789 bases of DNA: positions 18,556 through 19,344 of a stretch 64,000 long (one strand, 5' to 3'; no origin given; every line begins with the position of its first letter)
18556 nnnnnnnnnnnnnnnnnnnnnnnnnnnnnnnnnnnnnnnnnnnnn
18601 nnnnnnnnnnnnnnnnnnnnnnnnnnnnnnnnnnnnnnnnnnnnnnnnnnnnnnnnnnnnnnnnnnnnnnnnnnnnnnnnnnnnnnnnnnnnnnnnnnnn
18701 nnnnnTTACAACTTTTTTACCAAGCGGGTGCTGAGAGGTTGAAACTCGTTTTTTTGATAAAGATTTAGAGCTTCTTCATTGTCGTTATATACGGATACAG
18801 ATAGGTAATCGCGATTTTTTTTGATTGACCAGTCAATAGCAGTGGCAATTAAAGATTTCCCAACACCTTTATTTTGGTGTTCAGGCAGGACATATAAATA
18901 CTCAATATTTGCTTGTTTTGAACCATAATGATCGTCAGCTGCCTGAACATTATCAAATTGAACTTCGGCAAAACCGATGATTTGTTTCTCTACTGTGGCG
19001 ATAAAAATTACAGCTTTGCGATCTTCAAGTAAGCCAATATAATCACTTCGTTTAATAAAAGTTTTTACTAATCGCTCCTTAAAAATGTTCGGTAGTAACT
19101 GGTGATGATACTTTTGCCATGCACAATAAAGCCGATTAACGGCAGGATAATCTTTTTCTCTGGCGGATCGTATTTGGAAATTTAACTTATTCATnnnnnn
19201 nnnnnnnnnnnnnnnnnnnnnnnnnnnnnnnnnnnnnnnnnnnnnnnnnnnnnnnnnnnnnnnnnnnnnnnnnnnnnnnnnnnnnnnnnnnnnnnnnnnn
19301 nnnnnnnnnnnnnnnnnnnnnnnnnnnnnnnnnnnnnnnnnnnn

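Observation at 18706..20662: Tandemly duplicated module: GNAT acetyltransferase, small basic protein and tRNA-Gln(CUG)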

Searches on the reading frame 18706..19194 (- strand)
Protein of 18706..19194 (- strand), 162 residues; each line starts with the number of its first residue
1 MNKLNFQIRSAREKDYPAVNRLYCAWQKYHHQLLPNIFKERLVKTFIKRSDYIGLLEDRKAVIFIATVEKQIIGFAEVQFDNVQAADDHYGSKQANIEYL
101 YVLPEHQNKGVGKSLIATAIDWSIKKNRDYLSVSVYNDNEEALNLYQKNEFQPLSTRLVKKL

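Call 7: search_protein_families(library=pfam, proteins=[window:18706-19194:-], max_evalue=1)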
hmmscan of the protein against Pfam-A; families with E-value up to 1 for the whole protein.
window:18706-19194:- (162 aa): 9 families
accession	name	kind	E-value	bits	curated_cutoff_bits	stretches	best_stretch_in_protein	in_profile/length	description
PF00583.31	Acetyltransf_1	-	1.7e-16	61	20.7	1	45-151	20-116/116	Acetyltransferase (GNAT) family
PF13508.13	Acetyltransf_7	-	2.6e-14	53.8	27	1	61-153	3-84/84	Acetyltransferase (GNAT) domain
PF13673.13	Acetyltransf_10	-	7.5e-10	39.3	23.6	1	42-157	13-113/128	Acetyltransferase (GNAT) domain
PF08445.16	FR47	-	8.1e-07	29.4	22.1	1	81-154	8-80/86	FR47-like protein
PF13302.13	Acetyltransf_3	-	5.8e-06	27.5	25.4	1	8-152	4-138/138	Acetyltransferase (GNAT) domain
PF14542.12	Acetyltransf_CG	-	0.0087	16.6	30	1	89-127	16-57/80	GCN5-related N-acetyl-transferase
PF17013.11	Acetyltransf_15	-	0.034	14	35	1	48-124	23-102/210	Putative acetyl-transferase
PF13527.13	Acetyltransf_9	-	0.035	14.5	25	0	7-61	1-52/127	Acetyltransferase (GNAT) domain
PF01853.24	MOZ_SAS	-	0.1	12.7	32.2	1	92-122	75-105/180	MOZ/SAS family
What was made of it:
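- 18706..19194 (-): GNAT1, a 162-aa GCN5-related N-acetyltransferase with host-like composition (GC 35%, GC3 0.29). Pfam Acetyltransf_1 E 1.7e-16 (call 7).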

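Call 8: search_protein_families(library=ncbifam, proteins=[window:18706-19194:-], max_evalue=1)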
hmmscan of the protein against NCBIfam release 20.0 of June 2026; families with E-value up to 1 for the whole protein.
window:18706-19194:- (162 aa): 36 families (the best 25 are shown)
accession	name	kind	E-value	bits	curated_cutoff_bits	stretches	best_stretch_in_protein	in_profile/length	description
NF053587.1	SpmdActasePaiA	equivalog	8.8e-15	54.9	250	1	29-152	28-148/172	spermidine/spermine N(1)-acetyltransferase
NF043067.1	AAC_6p_group_E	equivalog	1.8e-10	40.8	140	1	49-152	26-128/140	aminoglycoside 6'-N-acetyltransferase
TIGR03103.1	trio_acet_GNAT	equivalog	3.7e-10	39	569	1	49-161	110-222/547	N-acetylglutaminylglutamine synthetase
TIGR01575.1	rimI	equivalog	2.7e-09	37.3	86.4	1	61-154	32-115/132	ribosomal protein S18-alanine N-acetyltransferase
NF008212.0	PRK10975.1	equivalog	6.2e-08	32.7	219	1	91-153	160-222/232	dTDP-4-amino-4,6-dideoxy-D-galactose acyltransferase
NF000497.1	AAC_6p_Iak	exception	2.7e-07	30.8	325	1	54-125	40-110/153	aminoglycoside N-acetyltransferase AAC(6')-Iak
NF002959.0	PRK03624.1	equivalog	9.5e-07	28.6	124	1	57-152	45-130/147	GNAT family acetyltransferase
NF000110.2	AAC_6p_If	exception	3e-06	27.4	300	1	43-152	22-130/144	aminoglycoside N-acetyltransferase AAC(6')-If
TIGR03585.1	PseH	equivalog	3.8e-06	27.1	93.1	1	56-152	46-134/156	UDP-4-amino-4,6-dideoxy-N-acetyl-beta-L-altrosamine N-acetyltransferase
NF033075.0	AAC_6p_Steno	equivalog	5.8e-06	26.5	290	1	55-125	37-106/148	aminoglycoside 6'-N-acetyltransferase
NF000115.2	AAC_6p_Iad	exception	5.9e-06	26.5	275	1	33-151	16-131/144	aminoglycoside N-acetyltransferase AAC(6')-Iad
NF040503.1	resist_ArsN1a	equivalog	6.1e-06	26.1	170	1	51-152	39-134/159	arsinothricin resistance N-acetyltransferase ArsN1 family A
NF000140.3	AAC_6p_Salmo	exception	7e-06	26.4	270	1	54-135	36-116/145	cryptic aminoglycoside N-acetyltransferase AAC(6')-Iy/Iaa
NF007807.0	PRK10514.1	equivalog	9.8e-06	25.5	134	1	94-153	70-124/147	acetyltransferase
TIGR02382.1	wecD_rffC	equivalog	1.6e-05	24.6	195.1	1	93-149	122-178/191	dTDP-4-amino-4,6-dideoxy-D-galactose acyltransferase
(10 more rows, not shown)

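Call 14: find_encoding_contigs(protein=window:18706-19194:-, flank=10000, max_places=6)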
Protein window:18706-19194:- (162 aa): 12 contigs read that carry it; 6 places shown.
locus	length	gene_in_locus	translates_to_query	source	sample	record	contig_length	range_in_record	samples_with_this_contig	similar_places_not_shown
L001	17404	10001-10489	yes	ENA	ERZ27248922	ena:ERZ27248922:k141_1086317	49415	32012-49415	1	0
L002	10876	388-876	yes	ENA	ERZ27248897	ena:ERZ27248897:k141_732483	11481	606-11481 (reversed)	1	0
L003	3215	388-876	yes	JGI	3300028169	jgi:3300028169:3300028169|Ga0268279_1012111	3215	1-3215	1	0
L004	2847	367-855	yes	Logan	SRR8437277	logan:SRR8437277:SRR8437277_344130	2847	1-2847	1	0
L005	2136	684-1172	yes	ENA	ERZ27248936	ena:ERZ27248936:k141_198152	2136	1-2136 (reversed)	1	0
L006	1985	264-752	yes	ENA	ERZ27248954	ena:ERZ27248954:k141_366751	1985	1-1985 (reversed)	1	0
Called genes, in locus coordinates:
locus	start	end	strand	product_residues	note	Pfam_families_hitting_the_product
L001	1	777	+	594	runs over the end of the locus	PF00535:Glycos_transf_2, PF10111:Glyco_tranf_2_2 (faint)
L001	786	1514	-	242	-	PF00106:adh_short, PF08659:KR, PF13561:adh_short_C2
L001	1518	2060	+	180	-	-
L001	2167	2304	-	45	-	-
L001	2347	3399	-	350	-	PF01207:Dus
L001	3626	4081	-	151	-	-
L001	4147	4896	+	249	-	PF04402:SIMPL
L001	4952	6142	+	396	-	PF00390:malic, PF03949:Malic_M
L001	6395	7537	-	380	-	PF26514:DUF8173 (weak)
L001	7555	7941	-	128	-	PF07883:Cupin_2, PF02311:AraC_binding (weak)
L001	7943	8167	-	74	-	PF07866:DUF1653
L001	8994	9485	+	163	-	PF00583:Acetyltransf_1, PF13673:Acetyltransf_10, PF13508:Acetyltransf_7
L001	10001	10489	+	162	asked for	PF13302:Acetyltransf_3 (weak), PF00583:Acetyltransf_1, PF13673:Acetyltransf_10, PF13508:Acetyltransf_7, PF08445:FR47 (weak)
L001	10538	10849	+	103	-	-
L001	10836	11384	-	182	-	PF00265:TK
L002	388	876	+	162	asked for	PF13302:Acetyltransf_3 (weak), PF00583:Acetyltransf_1, PF13673:Acetyltransf_10, PF13508:Acetyltransf_7, PF08445:FR47 (weak)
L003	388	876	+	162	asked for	PF13302:Acetyltransf_3 (weak), PF00583:Acetyltransf_1, PF13673:Acetyltransf_10, PF13508:Acetyltransf_7, PF08445:FR47 (weak)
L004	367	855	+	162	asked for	PF13302:Acetyltransf_3 (weak), PF00583:Acetyltransf_1, PF13673:Acetyltransf_10, PF13508:Acetyltransf_7, PF08445:FR47 (weak)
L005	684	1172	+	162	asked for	PF13302:Acetyltransf_3 (weak), PF00583:Acetyltransf_1, PF13673:Acetyltransf_10, PF13508:Acetyltransf_7, PF08445:FR47 (weak)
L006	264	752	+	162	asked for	PF13302:Acetyltransf_3 (weak), PF00583:Acetyltransf_1, PF13673:Acetyltransf_10, PF13508:Acetyltransf_7, PF08445:FR47 (weak)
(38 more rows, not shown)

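Call 18: find_homologous_proteins(query=window:18706-19194:-, max_evalue=0.00001)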
Query window:18706-19194:- (162 aa): 2 proteins with E <= 0.00001 among 103 candidates.
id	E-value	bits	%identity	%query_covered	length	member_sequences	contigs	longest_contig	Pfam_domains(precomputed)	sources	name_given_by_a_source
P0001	2.1e-102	357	100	100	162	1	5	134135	PF13673.14,PF13302.14,PF13508.14,PF08445.17,PF00583.32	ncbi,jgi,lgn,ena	-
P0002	4.4e-56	207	53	96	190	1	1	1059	PF13673.14,PF13508.14,PF00583.32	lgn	-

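Call 19: search_solved_structures(query=window:18706-19194:-, max_evalue=0.01)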
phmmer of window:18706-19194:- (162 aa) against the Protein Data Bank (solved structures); distinct sequences matched with E-value up to 0.01: 29.
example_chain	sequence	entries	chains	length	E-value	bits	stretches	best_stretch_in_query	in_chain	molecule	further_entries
1tiq_A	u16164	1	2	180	1.8e-08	37.6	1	57-151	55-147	Protease synthase and sporulation negative regulatory protein PAI 1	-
3jvn_A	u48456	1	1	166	6.5e-08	35.7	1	8-149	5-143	Acetyltransferase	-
7wx5_A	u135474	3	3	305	2.3e-06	30.7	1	90-148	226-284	N-acetyltransferase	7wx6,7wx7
6wqb_A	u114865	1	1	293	1e-05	28.6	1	72-152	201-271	N-terminal acetyltransferase, GNAT family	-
6wqc_A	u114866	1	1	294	1e-05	28.6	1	72-152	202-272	N-terminal acetyltransferase, GNAT family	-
2ae6_A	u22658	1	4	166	0.00015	24.8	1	60-151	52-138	acetyltransferase, GNAT family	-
7kwj_A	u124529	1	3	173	0.00041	23.4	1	86-151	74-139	Spermidine N(1)-acetyltransferase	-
1wwz_A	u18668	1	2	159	0.00043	23.3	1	63-154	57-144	hypothetical protein PH1933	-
7kwq_A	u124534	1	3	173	0.00044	23.3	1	87-151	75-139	Spermidine N(1)-acetyltransferase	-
2ge3_A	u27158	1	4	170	0.00048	23.2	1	56-151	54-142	probable acetyltransferase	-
7kx2_A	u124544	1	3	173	0.0005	23.1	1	87-151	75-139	Spermidine N(1)-acetyltransferase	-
4ygo_A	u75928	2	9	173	0.0005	23.1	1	87-151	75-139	Spermidine n1-acetyltransferase | Spermidine N(1)-acetyltransferase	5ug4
7kwh_A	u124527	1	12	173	0.0005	23.1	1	86-151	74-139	Spermidine N(1)-acetyltransferase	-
3pp9_A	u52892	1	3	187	0.0005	23.1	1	58-151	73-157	Putative streptothricin acetyltransferase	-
7kwx_A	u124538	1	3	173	0.0005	23.1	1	87-151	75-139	Spermidine N(1)-acetyltransferase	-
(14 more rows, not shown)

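Call 37: find_encoding_contigs(protein=P0002, flank=5000, max_places=3)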
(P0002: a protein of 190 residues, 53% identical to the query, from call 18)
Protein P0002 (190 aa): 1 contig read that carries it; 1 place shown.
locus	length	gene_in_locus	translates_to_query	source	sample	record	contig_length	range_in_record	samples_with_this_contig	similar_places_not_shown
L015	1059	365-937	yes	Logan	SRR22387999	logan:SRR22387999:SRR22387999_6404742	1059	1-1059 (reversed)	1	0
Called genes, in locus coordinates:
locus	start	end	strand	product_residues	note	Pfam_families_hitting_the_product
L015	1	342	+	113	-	?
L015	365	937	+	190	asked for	PF00583:Acetyltransf_1, PF13673:Acetyltransf_10 (weak), PF13508:Acetyltransf_7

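Call 59: predict_structure(alignment_id=A7)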
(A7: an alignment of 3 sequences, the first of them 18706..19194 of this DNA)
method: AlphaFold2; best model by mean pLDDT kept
length: 162 residues; sequences in the alignment: 3
mean_pLDDT: 82.0   pTM: 0.80
mean pLDDT of the five models: 82.0, 81.6, 80.7, 79.0, 68.3
residues with pLDDT >= 90: 74; 70-90: 54; 50-70: 26; < 50: 8
segments of 3 or more residues with pLDDT < 50: 87-89
pLDDT, mean of each block of 10 residues (from residue 1): 80 95 82 54 71 88 94 94 53 80 89 95 92 75 86 82 90
secondary structure, 60 per line:
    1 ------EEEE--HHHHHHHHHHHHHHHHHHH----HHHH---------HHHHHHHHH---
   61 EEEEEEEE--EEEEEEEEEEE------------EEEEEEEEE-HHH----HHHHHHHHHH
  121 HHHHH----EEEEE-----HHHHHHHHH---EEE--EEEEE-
elements in order: E7-10 H13-31 H36-39 H49-57 E61-68 E71-81 E94-102 H111-125 E130-134 H140-148 E152-154 E157-161
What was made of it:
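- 18706..19194 (-): AF2 model with a GNAT fold, pLDDT 82 (call 59).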

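Call 63: fold_search(model_id=the predicted structure, library=pdb)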
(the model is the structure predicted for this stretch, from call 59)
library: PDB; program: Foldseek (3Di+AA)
matches with E <= 10: 1387; with E <= 0.001: 774
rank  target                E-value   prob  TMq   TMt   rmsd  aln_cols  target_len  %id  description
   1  8osp_A                4.8e-11  1.00  0.79  0.74   4.5       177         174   17  GCN5-related N-Acetyltransferase from Lactobacillus curiae (released 2023-07-05)
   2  1tiq_A                9.7e-11  1.00  0.77  0.73   3.8       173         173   21  Crystal Structure of an Acetyltransferase (PaiA) in complex with CoA and DTT from Bacillus subtilis, Northeast Structu (released 2004-07-13)
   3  4e2a_A                3.0e-10  1.00  0.62  0.60   6.5       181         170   18  Crystal Structure of the Putative acetyltransferase from Streptococcus mutans (released 2013-03-13)
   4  1tiq_B                3.5e-10  1.00  0.73  0.71   4.4       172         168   18  Crystal Structure of an Acetyltransferase (PaiA) in complex with CoA and DTT from Bacillus subtilis, Northeast Structu (released 2004-07-13)
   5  4e2a_B                4.5e-10  1.00  0.62  0.59   6.5       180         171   18  Crystal Structure of the Putative acetyltransferase from Streptococcus mutans (released 2013-03-13)
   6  8a9o_A                5.4e-10  1.00  0.69  0.75   5.3       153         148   22  Structure of the polyamine acetyltransferase DpA (released 2023-07-12)
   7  8a9o_B                7.0e-10  1.00  0.72  0.79   4.6       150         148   22  Structure of the polyamine acetyltransferase DpA (released 2023-07-12)
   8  8a9n_B                7.4e-10  1.00  0.73  0.79   4.6       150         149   21  Structure of DpA polyamine acetyltransferase in complex with 1,3-DAP (released 2023-07-12)
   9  8a9n_A                1.0e-09  1.00  0.72  0.78   4.6       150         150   21  Structure of DpA polyamine acetyltransferase in complex with 1,3-DAP (released 2023-07-12)
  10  5u08_A                2.5e-09  1.00  0.61  0.65   5.5       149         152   20  Crystal structure of an aminoglycoside acetyltransferase meta-AAC0020 from an uncultured soil metagenomic sample in co (released 2017-02-08)
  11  1wk4_A                3.6e-09  1.00  0.73  0.68   4.7       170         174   20  Crystal structure of ttk003001606 (released 2004-11-30)
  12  5f47_B                5.3e-09  1.00  0.62  0.65   5.4       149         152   21  Crystal structure of an aminoglycoside acetyltransferase meta-AAC0020 from an uncultured soil metagenomic sample in co (released 2015-12-30)
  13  3f0a                  5.7e-09  1.00  0.76  0.77   3.2       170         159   18  Structure of a putative n-acetyltransferase (ta0374) in complex with acetyl-coa from thermoplasma acidophilum (released 2008-11-11)
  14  5f46_B                5.7e-09  1.00  0.62  0.66   5.5       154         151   20  Crystal structure of an aminoglycoside acetyltransferase meta-AAC0020 from an uncultured soil metagenomic sample, apoe (released 2015-12-16)
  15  5f46_A                6.9e-09  1.00  0.62  0.66   5.5       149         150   21  Crystal structure of an aminoglycoside acetyltransferase meta-AAC0020 from an uncultured soil metagenomic sample, apoe (released 2015-12-16)
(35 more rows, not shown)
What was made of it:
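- On GNAT superfamily (Pfam Acetyltransf_1): The AF2 model has pLDDT 82 and TM 0.73-0.79 to GNAT structures (calls 59, 63).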

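Call 75: search_protein_families(library=padloc, proteins=[window:18706-19194:-], max_evalue=0.1)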
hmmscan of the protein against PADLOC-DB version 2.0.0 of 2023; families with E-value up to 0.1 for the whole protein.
window:18706-19194:- (162 aa): 0 families
